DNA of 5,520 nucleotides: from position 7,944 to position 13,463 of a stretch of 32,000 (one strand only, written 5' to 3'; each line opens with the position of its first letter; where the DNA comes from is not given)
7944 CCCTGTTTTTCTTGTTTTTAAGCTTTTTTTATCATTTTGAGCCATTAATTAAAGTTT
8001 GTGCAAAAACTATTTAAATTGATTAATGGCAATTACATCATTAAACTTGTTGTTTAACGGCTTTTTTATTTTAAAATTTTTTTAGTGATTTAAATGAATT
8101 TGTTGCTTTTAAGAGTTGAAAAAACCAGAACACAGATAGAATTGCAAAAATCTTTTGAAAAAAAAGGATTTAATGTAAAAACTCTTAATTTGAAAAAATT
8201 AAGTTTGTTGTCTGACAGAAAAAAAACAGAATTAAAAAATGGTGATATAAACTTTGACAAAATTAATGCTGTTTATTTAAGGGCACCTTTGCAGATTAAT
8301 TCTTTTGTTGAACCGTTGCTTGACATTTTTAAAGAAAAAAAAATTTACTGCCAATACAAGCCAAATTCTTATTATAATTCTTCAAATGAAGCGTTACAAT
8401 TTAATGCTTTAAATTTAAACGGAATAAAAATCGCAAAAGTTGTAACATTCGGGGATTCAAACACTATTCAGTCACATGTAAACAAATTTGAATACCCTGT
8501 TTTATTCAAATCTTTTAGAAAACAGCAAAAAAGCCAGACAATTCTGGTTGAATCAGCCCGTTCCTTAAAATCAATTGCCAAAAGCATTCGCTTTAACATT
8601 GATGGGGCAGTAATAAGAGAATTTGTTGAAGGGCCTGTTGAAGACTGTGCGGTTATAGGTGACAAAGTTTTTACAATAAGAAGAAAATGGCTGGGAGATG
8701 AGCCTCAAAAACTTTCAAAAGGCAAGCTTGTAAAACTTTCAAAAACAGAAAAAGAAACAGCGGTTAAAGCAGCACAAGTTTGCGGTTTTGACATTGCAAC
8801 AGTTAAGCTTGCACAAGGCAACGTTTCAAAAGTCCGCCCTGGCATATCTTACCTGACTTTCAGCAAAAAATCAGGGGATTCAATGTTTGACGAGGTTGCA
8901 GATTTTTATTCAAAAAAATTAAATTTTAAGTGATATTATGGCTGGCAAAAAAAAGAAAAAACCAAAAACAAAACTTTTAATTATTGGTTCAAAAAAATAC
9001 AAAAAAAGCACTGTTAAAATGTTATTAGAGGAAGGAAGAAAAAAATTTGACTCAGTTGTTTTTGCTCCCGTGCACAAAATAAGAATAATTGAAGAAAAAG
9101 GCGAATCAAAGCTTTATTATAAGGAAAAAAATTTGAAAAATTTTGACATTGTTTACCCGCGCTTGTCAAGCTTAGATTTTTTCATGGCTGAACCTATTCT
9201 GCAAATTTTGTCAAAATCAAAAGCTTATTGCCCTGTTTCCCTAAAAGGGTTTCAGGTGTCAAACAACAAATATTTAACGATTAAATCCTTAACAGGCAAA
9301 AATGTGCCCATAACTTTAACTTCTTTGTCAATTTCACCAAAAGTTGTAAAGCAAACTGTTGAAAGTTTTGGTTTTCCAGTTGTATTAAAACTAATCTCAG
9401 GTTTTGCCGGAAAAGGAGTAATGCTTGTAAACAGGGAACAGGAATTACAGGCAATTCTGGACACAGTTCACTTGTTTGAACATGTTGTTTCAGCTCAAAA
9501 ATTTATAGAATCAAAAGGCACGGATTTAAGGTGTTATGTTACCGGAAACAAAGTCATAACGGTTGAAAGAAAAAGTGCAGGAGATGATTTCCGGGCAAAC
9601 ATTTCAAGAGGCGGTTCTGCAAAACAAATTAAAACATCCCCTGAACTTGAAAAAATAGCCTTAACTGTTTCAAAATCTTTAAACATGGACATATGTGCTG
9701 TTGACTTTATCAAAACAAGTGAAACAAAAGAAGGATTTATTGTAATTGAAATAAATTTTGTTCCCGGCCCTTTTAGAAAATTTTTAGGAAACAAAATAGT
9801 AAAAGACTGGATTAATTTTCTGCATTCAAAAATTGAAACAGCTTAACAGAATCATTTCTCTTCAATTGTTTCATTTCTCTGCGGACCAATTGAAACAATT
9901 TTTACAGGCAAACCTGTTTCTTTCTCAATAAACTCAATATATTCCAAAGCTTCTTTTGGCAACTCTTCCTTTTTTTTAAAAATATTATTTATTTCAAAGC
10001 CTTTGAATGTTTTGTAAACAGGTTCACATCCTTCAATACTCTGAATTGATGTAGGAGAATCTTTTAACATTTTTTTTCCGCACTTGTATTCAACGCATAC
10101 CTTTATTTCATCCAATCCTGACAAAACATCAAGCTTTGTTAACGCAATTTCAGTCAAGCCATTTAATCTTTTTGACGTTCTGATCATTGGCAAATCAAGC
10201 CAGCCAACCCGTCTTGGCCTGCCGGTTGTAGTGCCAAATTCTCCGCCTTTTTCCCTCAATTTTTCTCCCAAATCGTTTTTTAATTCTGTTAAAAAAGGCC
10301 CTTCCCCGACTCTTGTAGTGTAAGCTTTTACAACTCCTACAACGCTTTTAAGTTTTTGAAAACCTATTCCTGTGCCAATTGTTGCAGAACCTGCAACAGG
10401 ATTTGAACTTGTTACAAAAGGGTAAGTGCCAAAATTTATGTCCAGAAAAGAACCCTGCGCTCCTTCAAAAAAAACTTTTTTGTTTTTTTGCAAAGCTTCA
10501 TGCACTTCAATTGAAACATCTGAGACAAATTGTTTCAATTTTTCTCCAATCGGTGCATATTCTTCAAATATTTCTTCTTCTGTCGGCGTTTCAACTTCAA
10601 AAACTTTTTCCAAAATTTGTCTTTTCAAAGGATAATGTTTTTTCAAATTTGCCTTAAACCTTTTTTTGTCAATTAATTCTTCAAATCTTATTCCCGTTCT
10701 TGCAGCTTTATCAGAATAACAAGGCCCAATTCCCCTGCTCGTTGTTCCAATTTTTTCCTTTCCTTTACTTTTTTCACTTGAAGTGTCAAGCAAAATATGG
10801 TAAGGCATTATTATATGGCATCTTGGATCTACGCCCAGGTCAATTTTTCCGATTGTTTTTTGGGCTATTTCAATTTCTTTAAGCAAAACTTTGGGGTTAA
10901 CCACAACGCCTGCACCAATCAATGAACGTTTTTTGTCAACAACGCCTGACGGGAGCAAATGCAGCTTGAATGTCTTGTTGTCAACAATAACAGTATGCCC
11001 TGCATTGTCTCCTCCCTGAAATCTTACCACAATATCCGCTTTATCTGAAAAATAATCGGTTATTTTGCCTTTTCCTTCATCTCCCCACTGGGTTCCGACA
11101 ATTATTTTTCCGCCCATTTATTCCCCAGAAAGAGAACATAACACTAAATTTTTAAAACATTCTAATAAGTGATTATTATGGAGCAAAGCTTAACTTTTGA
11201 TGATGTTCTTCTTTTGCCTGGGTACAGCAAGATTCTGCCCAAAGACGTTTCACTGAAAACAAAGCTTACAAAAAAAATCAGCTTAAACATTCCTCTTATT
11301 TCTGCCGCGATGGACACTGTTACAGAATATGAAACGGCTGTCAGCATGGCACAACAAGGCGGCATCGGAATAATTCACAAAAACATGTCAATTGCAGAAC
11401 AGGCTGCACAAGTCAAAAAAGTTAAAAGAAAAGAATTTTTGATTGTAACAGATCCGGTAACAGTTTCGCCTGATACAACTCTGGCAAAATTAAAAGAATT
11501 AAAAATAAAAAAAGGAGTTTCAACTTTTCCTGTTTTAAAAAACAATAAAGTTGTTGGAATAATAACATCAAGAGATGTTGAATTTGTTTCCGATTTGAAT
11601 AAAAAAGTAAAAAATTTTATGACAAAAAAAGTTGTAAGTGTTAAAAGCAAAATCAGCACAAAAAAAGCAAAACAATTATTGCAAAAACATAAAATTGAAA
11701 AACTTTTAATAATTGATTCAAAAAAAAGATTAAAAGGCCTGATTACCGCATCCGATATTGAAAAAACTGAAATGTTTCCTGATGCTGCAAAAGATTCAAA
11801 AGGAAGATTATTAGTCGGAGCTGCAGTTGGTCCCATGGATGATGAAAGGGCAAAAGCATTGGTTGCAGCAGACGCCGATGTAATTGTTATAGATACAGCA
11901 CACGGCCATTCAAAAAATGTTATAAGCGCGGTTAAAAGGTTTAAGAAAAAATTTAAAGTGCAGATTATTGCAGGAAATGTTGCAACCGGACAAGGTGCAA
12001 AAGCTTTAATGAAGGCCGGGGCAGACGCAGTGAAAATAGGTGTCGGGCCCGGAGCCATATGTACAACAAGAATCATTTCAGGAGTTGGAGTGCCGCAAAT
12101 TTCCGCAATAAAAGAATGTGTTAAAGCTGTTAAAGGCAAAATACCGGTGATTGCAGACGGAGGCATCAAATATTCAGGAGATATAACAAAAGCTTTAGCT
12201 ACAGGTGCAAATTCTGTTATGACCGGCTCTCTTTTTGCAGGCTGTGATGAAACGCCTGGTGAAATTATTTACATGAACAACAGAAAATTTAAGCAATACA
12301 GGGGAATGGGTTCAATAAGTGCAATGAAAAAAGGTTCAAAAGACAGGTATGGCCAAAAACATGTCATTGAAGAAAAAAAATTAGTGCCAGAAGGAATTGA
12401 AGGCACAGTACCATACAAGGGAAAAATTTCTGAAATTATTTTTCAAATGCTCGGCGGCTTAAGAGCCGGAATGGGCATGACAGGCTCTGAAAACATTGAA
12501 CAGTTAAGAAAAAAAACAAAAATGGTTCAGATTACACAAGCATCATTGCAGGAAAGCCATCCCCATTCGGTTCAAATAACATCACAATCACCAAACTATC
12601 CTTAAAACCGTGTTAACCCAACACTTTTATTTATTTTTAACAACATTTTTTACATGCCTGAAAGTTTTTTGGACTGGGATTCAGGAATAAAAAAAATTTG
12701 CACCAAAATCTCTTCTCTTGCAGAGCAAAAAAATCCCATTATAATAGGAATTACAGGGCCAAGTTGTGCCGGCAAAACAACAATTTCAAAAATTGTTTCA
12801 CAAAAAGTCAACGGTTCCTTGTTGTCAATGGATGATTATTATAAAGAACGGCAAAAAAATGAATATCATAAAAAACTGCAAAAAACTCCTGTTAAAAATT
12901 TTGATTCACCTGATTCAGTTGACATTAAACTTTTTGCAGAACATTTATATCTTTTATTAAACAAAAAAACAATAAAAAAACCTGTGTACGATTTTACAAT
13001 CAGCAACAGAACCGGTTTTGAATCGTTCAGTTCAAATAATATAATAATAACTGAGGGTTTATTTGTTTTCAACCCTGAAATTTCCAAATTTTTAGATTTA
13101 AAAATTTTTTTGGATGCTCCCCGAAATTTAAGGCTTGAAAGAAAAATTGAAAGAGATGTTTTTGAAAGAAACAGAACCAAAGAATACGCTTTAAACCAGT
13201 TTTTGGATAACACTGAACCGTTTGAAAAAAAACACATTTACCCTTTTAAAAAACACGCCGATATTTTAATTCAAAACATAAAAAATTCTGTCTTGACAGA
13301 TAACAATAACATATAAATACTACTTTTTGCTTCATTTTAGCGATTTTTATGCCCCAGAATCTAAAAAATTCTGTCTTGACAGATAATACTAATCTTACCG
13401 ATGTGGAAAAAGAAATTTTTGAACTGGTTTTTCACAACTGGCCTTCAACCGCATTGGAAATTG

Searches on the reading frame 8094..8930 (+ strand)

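Call 11: search_protein_families(library=pfam, proteins=[window:8094-8930:+], max_evalue=0.001)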
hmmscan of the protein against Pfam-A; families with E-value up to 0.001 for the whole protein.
window:8094-8930:+ (279 aa): 1 family
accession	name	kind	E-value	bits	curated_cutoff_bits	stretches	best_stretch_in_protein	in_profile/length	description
PF08443.16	RimK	-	1.1e-06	28.8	21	1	103-241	8-153/188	RimK-like ATP-grasp domain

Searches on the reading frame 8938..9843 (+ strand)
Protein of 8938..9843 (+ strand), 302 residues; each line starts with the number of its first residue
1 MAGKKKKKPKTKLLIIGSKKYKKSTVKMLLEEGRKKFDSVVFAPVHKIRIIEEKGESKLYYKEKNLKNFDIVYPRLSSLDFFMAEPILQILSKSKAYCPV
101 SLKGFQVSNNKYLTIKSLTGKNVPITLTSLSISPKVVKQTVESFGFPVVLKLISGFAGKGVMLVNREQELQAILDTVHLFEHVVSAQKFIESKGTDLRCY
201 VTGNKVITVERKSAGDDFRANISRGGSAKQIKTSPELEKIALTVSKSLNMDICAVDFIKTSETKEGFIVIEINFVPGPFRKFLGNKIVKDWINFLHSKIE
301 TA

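Call 11: search_protein_families(library=pfam, proteins=[window:8938-9843:+], max_evalue=0.001)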
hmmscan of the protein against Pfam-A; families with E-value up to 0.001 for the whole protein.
window:8938-9843:+ (302 aa): 8 families
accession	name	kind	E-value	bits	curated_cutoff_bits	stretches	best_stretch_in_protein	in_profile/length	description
PF08443.16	RimK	-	5.4e-33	114.6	21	1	109-277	2-168/188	RimK-like ATP-grasp domain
PF02955.21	GSH-S_ATP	-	4.3e-12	46.3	23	1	127-250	14-141/175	Prokaryotic glutathione synthetase, ATP-grasp domain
PF02750.19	Synapsin_C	-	2e-08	34.5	22.5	1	137-268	42-172/203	Synapsin, ATP binding domain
PF02655.19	ATP-grasp_3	-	3.5e-08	34.1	23.2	1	109-273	2-154/160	ATP-grasp domain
PF07478.18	Dala_Dala_lig_C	-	5.6e-07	29.7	24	1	135-277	26-177/204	D-ala D-ala ligase C-terminus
PF05770.16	Ins134_P3_kin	-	2.5e-06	27.6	23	0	233-277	140-184/201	Inositol 1,3,4-trisphosphate 5/6-kinase ATP-grasp domain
PF18030.7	Rimk_N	-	5.5e-05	23.8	26.4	1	18-99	7-88/94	RimK PreATP-grasp domain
PF02222.28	ATP-grasp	-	0.00063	19.9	27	0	134-191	19-77/179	ATP-grasp domain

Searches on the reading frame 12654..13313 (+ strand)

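Call 11: search_protein_families(library=pfam, proteins=[window:12654-13313:+], max_evalue=0.001)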
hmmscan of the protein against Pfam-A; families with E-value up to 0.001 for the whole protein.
window:12654-13313:+ (220 aa): 5 families
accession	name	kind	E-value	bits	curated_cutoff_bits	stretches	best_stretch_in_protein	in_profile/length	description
PF00485.24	PRK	-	8.1e-28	98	22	1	30-211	1-192/196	Phosphoribulokinase / Uridine kinase family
PF02224.24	Cytidylate_kin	-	4.1e-07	30.4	26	1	31-108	1-77/211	Cytidylate kinase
PF13238.12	AAA_18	-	1.1e-06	29.6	29.4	1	31-168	1-112/128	AAA domain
PF01202.28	SKI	-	6.2e-05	23.6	22.1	0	38-83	2-47/159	Shikimate kinase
PF01121.26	CoaE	-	0.0007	19.8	27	0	29-183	1-159/180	Dephospho-CoA kinase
